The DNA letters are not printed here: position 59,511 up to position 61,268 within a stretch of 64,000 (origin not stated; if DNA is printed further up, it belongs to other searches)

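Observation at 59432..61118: Hexahaem, triple-TM NapC/NirT-like cytochrome divergently paired with the 23-haem c::b fusion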

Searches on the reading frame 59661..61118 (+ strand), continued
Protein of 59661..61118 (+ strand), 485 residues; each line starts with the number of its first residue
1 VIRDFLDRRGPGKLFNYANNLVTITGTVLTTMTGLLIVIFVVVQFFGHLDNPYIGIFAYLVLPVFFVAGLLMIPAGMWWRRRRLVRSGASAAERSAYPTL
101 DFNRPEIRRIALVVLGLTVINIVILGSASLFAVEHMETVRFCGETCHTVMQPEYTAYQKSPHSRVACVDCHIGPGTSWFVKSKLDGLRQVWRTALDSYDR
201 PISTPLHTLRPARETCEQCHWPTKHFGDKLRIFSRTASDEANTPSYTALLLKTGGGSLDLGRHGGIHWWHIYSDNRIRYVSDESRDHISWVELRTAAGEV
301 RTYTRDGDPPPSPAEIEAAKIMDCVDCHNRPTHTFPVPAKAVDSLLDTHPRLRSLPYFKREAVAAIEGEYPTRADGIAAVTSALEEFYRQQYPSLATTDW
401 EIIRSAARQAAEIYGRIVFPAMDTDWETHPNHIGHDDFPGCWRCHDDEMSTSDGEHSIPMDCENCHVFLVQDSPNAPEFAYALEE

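Call 42: search_solved_structures(query=window:59661-61115:+, max_evalue=1, show_alignments=1)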
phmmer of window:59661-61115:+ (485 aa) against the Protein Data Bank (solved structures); distinct sequences matched with E-value up to 1: 3.
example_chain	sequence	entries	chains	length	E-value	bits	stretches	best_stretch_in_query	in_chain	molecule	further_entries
2j7a_C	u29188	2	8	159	1.1e-05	27.6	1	109-223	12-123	CYTOCHROME C QUINOL DEHYDROGENASE NRFH | NAPC/NIRT CYTOCHROME C FAMILY PROTEIN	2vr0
1wad_A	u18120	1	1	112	0.018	17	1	156-222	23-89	CYTOCHROME C3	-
1qn0_A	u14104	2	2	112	0.025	16.6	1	156-222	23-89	CYTOCHROME C3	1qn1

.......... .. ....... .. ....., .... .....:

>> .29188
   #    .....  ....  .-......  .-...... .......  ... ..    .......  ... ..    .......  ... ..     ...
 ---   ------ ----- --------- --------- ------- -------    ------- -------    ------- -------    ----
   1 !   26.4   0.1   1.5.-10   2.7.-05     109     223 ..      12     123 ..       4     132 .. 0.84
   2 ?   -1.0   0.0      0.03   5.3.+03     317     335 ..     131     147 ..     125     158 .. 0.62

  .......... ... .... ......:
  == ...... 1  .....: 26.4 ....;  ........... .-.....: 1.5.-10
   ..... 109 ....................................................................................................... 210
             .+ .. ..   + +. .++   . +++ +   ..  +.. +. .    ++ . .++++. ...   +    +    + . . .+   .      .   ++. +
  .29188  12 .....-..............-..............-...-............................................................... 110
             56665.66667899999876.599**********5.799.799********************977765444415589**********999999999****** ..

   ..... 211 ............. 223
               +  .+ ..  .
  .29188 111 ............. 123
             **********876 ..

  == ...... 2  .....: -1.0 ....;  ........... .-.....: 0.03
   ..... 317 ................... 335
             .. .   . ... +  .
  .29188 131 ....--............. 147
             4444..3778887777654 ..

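Call 46: search_protein_families(library=pfam, proteins=[L013:7090-9831:+, L036:11657-13831:+, L024:4821-7700:-, L039:11388-13727:+, L010:7894-9894:+, L052:11463-14447:-, L019:8247-9956:+], max_evalue=0.001)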
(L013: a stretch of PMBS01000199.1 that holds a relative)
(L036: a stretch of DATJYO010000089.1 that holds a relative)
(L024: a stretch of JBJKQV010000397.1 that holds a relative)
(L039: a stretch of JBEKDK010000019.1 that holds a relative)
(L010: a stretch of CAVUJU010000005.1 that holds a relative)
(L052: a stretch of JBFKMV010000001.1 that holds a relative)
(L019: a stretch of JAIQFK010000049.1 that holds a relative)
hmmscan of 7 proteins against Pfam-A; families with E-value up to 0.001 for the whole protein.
L013:7090-9831:+ (914 aa): 7 families
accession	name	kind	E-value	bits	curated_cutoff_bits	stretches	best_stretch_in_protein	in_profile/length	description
PF22113.1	Mtrc-MtrF_II-IV_dom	-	4.5e-13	49.5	30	2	540-653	23-137/176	Outer membrane cytochrome MtrC/MtrF-like, domains II/IV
PF14522.11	Cytochrome_C7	-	1.5e-12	47.6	24.8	0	689-735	8-53/67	Cytochrome c7 and related cytochrome c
PF22352.2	K319L-like_PKD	-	4.9e-09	36.5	27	1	176-270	11-82/84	K319L-like, PKD domain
PF09699.15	Paired_CXXCH_1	-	5.9e-06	26.3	20.6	0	599-616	8-25/41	Doubled CXXCH motif (Paired_CXXCH_1)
PF13435.11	Cytochrome_C554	-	1.8e-05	26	20.8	0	363-420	2-59/84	Cytochrome c554 and c-prime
PF01391.23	Collagen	-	1.9e-05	24.8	27.2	1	112-144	22-54/60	Collagen triple helix repeat (20 copies)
PF14537.11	Cytochrom_c3_2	-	0.00086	20.2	25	0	636-733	5-67/79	Cytochrome c3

L036:11657-13831:+ (725 aa): 4 families
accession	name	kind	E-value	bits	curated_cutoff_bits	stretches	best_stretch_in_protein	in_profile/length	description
PF22113.1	Mtrc-MtrF_II-IV_dom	-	4.2e-46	157.1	30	2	529-723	1-175/176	Outer membrane cytochrome MtrC/MtrF-like, domains II/IV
PF14522.11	Cytochrome_C7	-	4.4e-14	52.5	24.8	1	293-352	12-66/67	Cytochrome c7 and related cytochrome c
PF14537.11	Cytochrom_c3_2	-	2.7e-07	31.4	25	0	211-261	8-56/79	Cytochrome c3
PF09699.15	Paired_CXXCH_1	-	4.3e-05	23.6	20.6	0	291-329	3-39/41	Doubled CXXCH motif (Paired_CXXCH_1)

L024:4821-7700:- (960 aa): 7 families
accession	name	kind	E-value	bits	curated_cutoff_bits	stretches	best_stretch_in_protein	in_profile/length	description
PF09699.15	Paired_CXXCH_1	-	1e-30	105.6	20.6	3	875-912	1-37/41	Doubled CXXCH motif (Paired_CXXCH_1)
PF14522.11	Cytochrome_C7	-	2.4e-13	50.1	24.8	1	746-842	3-67/67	Cytochrome c7 and related cytochrome c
PF13442.11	Cytochrome_CBB3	-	1.9e-08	35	27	1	593-665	4-68/68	Cytochrome C oxidase, cbb3-type, subunit III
PF14537.11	Cytochrom_c3_2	-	3.3e-08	34.3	25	0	750-864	1-78/79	Cytochrome c3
PF13435.11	Cytochrome_C554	-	5.5e-07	30.9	20.8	1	552-611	1-58/84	Cytochrome c554 and c-prime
PF00034.26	Cytochrom_C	-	2.6e-06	29.1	21.3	1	593-666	2-87/90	Cytochrome c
PF22678.1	Cytochrom_c_NrfB-like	-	0.00027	21.8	27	1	688-766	1-69/89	Cytochrome c-type protein NrfB-like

L039:11388-13727:+ (780 aa): 6 families
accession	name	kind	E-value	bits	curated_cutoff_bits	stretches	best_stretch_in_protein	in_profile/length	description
PF14522.11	Cytochrome_C7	-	1.5e-18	66.8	24.8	1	309-380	7-66/67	Cytochrome c7 and related cytochrome c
PF14537.11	Cytochrom_c3_2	-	2.5e-13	50.7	25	1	284-380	4-78/79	Cytochrome c3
PF01292.26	Ni_hydr_CYTB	-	8.8e-13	48.9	30.1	1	522-701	3-165/179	Prokaryotic cytochrome b561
PF02085.21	Cytochrom_CIII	-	5.4e-06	27.1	22.9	0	111-191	23-101/101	Class III cytochrome C family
PF00684.25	DnaJ_CXXCXGXG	-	2.6e-05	24.8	32.7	0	276-323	6-50/65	DnaJ central domain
PF09699.15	Paired_CXXCH_1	-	3.4e-05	23.9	20.6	0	158-194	1-39/41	Doubled CXXCH motif (Paired_CXXCH_1)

L010:7894-9894:+ (667 aa): 6 families
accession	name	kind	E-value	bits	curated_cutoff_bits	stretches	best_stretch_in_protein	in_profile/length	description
PF14522.11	Cytochrome_C7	-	1.2e-16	60.7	24.8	2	114-186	12-66/67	Cytochrome c7 and related cytochrome c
PF01292.26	Ni_hydr_CYTB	-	1.3e-13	51.6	30.1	2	403-582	1-158/179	Prokaryotic cytochrome b561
PF14537.11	Cytochrom_c3_2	-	9.5e-09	36.1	25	0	181-270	8-79/79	Cytochrome c3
PF09699.15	Paired_CXXCH_1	-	1.8e-07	31.2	20.6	0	239-271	8-38/41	Doubled CXXCH motif (Paired_CXXCH_1)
PF02085.21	Cytochrom_CIII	-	1.7e-05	25.5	22.9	0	95-154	31-85/101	Class III cytochrome C family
PF03264.19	Cytochrom_NNT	-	0.00062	20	24.1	1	259-305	33-78/174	NapC/NirT cytochrome c family, N-terminal region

L052:11463-14447:- (995 aa): 4 families
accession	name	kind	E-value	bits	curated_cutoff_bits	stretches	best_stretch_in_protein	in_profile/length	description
PF14522.11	Cytochrome_C7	-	1.5e-21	76.4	24.8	1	279-347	5-66/67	Cytochrome c7 and related cytochrome c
PF14537.11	Cytochrom_c3_2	-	2.5e-18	66.7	25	0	564-653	8-79/79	Cytochrome c3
PF09699.15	Paired_CXXCH_1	-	1.3e-15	57.2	20.6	0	261-296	8-38/41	Doubled CXXCH motif (Paired_CXXCH_1)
PF01292.26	Ni_hydr_CYTB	-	0.00019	21.7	30.1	0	660-795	23-161/179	Prokaryotic cytochrome b561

L019:8247-9956:+ (570 aa): 6 families
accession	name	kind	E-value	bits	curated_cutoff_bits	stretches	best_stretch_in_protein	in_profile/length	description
PF01292.26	Ni_hydr_CYTB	-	4.4e-14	53.1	30.1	1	357-534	5-165/179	Prokaryotic cytochrome b561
PF14522.11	Cytochrome_C7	-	1.1e-12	48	24.8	2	141-207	12-66/67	Cytochrome c7 and related cytochrome c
PF14537.11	Cytochrom_c3_2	-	1.3e-09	38.8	25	1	117-207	7-78/79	Cytochrome c3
PF09699.15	Paired_CXXCH_1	-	7.2e-09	35.6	20.6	0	174-210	8-39/41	Doubled CXXCH motif (Paired_CXXCH_1)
PF00684.25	DnaJ_CXXCXGXG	-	3.6e-06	27.6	32.7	0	105-150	5-49/65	DnaJ central domain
PF14358.11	DUF4405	-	0.00081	20.3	26.7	1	363-420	4-63/66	Domain of unknown function (DUF4405)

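Call 62: search_protein_families(library=pfam, proteins=[L053:3644-5542:+, L029:6617-7951:+, L029:7948-9822:-, L006:7215-8348:+, L006:7638-8777:-], max_evalue=0.001)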
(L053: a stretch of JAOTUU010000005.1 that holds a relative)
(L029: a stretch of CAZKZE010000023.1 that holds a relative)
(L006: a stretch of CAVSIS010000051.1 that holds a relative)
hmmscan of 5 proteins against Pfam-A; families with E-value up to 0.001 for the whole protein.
L053:3644-5542:+ (632 aa): 5 families
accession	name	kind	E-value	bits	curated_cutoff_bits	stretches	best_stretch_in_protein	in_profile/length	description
PF14522.11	Cytochrome_C7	-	7.8e-13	48.5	24.8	0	188-261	6-66/67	Cytochrome c7 and related cytochrome c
PF14537.11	Cytochrom_c3_2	-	2.6e-11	44.3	25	1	165-262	4-79/79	Cytochrome c3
PF01292.26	Ni_hydr_CYTB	-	3.5e-11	43.6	30.1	1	404-584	1-166/179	Prokaryotic cytochrome b561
PF02085.21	Cytochrom_CIII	-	4e-05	24.3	22.9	0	41-133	26-101/101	Class III cytochrome C family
PF14358.11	DUF4405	-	0.00048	21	26.7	0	411-470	1-64/66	Domain of unknown function (DUF4405)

L029:6617-7951:+ (444 aa): 1 family
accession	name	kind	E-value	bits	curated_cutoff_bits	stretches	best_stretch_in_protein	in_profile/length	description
PF03600.22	CitMHS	-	2.7e-36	125.8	31.9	1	11-385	14-336/336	Citrate transporter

L029:7948-9822:- (624 aa): 7 families
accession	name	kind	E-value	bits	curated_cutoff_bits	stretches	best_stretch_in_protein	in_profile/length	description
PF14522.11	Cytochrome_C7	-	1.4e-18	66.9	24.8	2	103-140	15-51/67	Cytochrome c7 and related cytochrome c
PF14537.11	Cytochrom_c3_2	-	3.6e-14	53.4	25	1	170-266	5-79/79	Cytochrome c3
PF01292.26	Ni_hydr_CYTB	-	1.7e-11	44.7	30.1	1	408-588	1-166/179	Prokaryotic cytochrome b561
PF02085.21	Cytochrom_CIII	-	3.6e-08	34.1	22.9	0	23-76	42-101/101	Class III cytochrome C family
PF09699.15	Paired_CXXCH_1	-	6.4e-05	23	20.6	0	172-208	7-38/41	Doubled CXXCH motif (Paired_CXXCH_1)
PF14358.11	DUF4405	-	8.6e-05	23.4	26.7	1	419-473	5-63/66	Domain of unknown function (DUF4405)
PF03264.19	Cytochrom_NNT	-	0.00011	22.4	24.1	0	192-241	29-77/174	NapC/NirT cytochrome c family, N-terminal region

L006:7215-8348:+ (377 aa): 0 families

L006:7638-8777:- (379 aa): 1 family
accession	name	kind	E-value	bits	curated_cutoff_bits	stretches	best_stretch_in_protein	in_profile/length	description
PF04055.27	Radical_SAM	-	1.6e-18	67.9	29.5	1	122-273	6-163/166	Radical SAM superfamily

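Call 78: predict_structure(alignment_id=A1)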
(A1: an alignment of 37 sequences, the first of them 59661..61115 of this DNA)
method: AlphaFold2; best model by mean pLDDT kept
length: 485 residues; sequences in the alignment: 37
mean_pLDDT: 63.2   pTM: 0.46
mean pLDDT of the five models: 63.2, 58.1, 57.1, 56.0, 54.9
residues with pLDDT >= 90: 78; 70-90: 135; 50-70: 86; < 50: 186
segments of 3 or more residues with pLDDT < 50: 1-8, 135-227, 253-277, 284-288, 322-333, 430-452, 454-465, 481-485
pLDDT, mean of each block of 10 residues (from residue 1): 47 78 88 84 67 66 90 91 86 70 71 76 64 47 37 37 35 38 44 41 36 34 46 79 78 42 36 47 53 55 66 77 35 63 88 94 95 91 98 94 96 81 59 39 33 44 54 74 43
secondary structure, 60 per line:
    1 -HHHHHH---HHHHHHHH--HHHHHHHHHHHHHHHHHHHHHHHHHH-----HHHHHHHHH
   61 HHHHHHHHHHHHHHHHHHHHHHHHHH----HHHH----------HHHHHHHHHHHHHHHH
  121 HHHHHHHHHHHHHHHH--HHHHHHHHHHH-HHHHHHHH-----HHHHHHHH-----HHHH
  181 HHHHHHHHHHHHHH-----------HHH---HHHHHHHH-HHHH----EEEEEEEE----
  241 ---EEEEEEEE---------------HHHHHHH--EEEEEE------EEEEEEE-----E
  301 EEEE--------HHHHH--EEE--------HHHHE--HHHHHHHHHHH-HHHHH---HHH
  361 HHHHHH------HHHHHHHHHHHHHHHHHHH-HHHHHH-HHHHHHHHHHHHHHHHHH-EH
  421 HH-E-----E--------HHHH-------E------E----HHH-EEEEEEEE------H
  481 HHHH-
elements in order: H2-7 H11-18 H21-46 H52-86 H91-94 H105-136 H139-149 H151-158 H164-171 H177-194 H212-219 H221-224 E229-236 E244-251 H267-273 E276-281 E288-294 E300-304 H313-317 E320-322 H331-334 H338-348 H350-354 H358-366 H373-391 H393-398 H400-417 H439-442 E466-473 H480-484
